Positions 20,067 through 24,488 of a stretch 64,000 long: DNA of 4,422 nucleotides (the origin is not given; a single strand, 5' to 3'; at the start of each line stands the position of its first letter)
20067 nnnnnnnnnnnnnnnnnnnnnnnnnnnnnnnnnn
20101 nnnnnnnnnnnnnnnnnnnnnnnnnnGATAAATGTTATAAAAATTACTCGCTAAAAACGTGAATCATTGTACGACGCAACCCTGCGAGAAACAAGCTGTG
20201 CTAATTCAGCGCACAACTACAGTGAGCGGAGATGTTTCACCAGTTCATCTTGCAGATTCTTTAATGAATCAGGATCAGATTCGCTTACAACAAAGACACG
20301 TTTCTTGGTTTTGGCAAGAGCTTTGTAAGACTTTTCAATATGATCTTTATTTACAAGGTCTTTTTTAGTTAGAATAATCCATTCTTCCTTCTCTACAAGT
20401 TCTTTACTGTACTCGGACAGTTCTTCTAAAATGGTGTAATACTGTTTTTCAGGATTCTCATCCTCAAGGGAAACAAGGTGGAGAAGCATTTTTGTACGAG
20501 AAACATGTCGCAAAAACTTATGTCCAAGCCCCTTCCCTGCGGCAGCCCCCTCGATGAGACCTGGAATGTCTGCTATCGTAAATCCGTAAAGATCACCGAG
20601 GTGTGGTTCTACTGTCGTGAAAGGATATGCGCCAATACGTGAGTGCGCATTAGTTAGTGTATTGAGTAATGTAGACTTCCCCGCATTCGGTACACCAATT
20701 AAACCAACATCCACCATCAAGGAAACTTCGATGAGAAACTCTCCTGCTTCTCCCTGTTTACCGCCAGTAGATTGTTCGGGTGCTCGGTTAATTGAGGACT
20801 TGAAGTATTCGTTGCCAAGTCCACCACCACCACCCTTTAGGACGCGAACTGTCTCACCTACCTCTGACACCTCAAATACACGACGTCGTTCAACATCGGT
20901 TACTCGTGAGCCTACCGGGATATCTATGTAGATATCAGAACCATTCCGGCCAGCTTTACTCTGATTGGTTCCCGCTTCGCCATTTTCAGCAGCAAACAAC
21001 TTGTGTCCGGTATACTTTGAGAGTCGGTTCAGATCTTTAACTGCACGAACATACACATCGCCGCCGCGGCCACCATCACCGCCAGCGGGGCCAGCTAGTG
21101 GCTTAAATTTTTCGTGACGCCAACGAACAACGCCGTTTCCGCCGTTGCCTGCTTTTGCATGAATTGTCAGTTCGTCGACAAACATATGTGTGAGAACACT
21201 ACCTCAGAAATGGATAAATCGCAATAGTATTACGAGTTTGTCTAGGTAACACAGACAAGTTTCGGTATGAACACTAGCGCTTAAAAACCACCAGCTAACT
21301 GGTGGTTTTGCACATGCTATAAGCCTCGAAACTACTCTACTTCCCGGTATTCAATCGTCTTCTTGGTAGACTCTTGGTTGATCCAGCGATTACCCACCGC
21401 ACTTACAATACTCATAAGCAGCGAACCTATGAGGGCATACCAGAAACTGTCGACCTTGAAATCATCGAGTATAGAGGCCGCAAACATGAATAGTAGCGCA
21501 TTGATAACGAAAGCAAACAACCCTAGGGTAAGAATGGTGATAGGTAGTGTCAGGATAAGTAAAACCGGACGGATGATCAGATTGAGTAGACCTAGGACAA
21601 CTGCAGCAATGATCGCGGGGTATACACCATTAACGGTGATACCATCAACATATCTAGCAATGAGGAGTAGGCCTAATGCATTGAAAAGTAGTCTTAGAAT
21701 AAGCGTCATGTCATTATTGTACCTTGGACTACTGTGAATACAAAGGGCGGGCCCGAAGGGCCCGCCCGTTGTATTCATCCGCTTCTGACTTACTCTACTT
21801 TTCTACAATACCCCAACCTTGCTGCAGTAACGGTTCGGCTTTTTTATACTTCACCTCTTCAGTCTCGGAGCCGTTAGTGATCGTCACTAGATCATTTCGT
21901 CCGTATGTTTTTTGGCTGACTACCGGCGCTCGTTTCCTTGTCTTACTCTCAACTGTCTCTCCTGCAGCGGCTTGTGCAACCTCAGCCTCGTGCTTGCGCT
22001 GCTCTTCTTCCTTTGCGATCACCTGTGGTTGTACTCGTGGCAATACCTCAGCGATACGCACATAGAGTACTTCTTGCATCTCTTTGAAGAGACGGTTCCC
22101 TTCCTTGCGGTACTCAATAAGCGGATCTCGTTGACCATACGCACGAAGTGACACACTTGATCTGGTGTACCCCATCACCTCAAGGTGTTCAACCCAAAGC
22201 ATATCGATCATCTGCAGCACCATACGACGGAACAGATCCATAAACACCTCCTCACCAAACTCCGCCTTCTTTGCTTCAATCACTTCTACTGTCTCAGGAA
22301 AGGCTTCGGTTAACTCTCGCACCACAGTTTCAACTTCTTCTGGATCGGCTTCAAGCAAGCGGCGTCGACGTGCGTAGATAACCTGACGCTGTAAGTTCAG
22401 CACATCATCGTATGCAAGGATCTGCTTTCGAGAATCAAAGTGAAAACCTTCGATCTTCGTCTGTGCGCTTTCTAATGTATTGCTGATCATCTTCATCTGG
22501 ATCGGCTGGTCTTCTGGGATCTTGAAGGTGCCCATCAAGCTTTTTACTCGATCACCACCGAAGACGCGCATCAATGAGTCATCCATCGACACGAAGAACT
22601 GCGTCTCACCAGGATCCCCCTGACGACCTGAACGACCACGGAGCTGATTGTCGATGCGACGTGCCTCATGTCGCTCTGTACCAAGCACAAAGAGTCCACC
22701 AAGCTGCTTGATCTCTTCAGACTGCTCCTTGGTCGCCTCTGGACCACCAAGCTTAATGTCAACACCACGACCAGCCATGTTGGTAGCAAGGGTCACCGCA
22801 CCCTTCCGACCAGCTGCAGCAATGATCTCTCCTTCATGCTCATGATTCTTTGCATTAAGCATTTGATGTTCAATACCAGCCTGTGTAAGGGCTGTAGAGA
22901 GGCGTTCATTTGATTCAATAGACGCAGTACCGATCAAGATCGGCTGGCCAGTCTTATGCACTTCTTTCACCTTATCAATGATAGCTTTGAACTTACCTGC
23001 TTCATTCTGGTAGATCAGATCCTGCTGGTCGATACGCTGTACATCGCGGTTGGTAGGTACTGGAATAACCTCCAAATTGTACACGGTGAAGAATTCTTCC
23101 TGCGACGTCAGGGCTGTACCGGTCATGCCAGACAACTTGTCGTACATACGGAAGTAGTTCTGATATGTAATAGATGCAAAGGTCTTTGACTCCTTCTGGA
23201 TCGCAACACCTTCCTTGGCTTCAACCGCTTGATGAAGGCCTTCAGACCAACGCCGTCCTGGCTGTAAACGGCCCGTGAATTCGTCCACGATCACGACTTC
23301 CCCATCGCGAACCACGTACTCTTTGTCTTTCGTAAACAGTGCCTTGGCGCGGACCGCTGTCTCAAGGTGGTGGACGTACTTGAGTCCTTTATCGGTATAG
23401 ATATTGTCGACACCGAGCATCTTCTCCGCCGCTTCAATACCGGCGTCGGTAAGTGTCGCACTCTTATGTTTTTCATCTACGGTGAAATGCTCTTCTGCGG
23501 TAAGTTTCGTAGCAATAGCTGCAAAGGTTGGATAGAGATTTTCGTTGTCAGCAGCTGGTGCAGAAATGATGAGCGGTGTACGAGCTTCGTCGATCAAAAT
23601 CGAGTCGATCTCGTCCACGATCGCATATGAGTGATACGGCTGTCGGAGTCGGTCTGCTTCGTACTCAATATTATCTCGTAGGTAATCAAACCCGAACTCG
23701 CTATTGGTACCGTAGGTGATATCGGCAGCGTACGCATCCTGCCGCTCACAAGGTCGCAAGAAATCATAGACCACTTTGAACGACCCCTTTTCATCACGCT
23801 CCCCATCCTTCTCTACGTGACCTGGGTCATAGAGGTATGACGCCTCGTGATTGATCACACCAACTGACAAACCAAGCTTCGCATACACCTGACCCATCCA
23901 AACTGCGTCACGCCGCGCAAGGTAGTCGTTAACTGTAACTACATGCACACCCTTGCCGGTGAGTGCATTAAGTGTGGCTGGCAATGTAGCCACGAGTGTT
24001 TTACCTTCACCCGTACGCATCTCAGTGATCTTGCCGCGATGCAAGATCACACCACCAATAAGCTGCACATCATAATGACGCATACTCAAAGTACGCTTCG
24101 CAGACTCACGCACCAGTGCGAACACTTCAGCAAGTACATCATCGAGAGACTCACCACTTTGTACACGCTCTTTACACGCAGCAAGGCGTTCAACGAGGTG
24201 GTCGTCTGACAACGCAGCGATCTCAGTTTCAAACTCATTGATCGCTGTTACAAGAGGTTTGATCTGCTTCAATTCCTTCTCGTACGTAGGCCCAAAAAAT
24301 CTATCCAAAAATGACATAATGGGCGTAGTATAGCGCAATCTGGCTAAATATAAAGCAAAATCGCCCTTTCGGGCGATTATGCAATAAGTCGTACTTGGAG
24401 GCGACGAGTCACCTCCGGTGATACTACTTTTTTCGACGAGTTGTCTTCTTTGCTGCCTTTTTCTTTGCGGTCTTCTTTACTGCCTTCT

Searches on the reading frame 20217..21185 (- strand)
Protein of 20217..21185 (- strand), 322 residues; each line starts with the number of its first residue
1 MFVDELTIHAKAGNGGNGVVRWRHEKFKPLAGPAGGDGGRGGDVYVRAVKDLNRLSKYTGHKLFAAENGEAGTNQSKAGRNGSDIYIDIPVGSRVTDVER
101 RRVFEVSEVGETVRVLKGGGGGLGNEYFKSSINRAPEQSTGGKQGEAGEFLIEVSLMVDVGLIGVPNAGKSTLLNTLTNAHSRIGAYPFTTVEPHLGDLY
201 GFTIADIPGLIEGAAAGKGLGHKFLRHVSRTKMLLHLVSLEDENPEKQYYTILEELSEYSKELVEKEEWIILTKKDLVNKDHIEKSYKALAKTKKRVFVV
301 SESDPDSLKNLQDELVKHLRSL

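Call 16: search_protein_families(library=pfam, proteins=[window:20217-21185:-], max_evalue=0.01)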
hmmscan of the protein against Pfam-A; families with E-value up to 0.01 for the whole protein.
window:20217-21185:- (322 aa): 5 families
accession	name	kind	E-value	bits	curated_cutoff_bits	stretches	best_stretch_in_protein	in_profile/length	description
PF01018.28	GTP1_OBG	-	8.9e-45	152.5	27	1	3-154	1-153/155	GTP1/OBG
PF01926.29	MMR_HSR1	-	1.2e-24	87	21.9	1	159-274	1-113/113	50S ribosome-binding GTPase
PF02421.24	FeoB_N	-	8.1e-11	42.1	27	1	160-292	3-132/156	Ferrous iron transport protein B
PF03193.22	RsgA_GTPase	-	3.3e-05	24.2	30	1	267-319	55-108/174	RsgA GTPase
PF00350.29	Dynamin_N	-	0.0045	17.5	27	0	160-182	1-24/168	Dynamin family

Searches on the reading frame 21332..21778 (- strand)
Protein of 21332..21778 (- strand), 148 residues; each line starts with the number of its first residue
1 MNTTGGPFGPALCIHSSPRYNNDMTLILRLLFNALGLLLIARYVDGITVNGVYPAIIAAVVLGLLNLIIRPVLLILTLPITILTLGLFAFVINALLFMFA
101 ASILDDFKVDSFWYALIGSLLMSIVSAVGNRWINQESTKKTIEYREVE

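Call 16: search_protein_families(library=pfam, proteins=[window:21332-21778:-], max_evalue=0.01)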
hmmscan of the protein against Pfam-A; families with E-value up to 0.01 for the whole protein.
window:21332-21778:- (148 aa): 1 family
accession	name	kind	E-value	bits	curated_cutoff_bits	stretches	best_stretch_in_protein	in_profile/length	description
PF04020.18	Phage_holin_4_2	-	4.4e-33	114.5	28.8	1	24-128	1-105/105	Mycobacterial 4 TMS phage holin, superfamily IV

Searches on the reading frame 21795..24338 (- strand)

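Call 7: search_protein_families(library=pfam, proteins=[window:21795-24338:-], max_evalue=1)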
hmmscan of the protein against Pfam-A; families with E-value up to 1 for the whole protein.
window:21795-24338:- (847 aa): 7 families
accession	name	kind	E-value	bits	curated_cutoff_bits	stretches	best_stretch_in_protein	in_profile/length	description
PF07517.20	SecA_DEAD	-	7.5e-120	400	24.6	1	13-416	3-289/290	SecA DEAD-like domain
PF21090.3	P-loop_SecA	-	8.5e-77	257.8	27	1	433-610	2-205/205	SecA P-loop domain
PF01043.26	SecA_PP_bind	-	2.6e-41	141.1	23.5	1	265-373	2-110/110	SecA preprotein cross-linking domain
PF07516.18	SecA_SW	-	1.1e-40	140.3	26.7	2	612-679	1-67/200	SecA Wing and Scaffold domain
PF00270.35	DEAD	-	0.04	14.1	26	0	104-125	18-39/167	DEAD/DEAH box helicase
PF00271.37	Helicase_C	-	0.1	13.3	23.5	1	450-529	3-82/110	Helicase conserved C-terminal domain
PF01068.26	DNA_ligase_A_M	-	0.13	12.4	26.2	1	324-373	56-105/204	ATP dependent DNA ligase domain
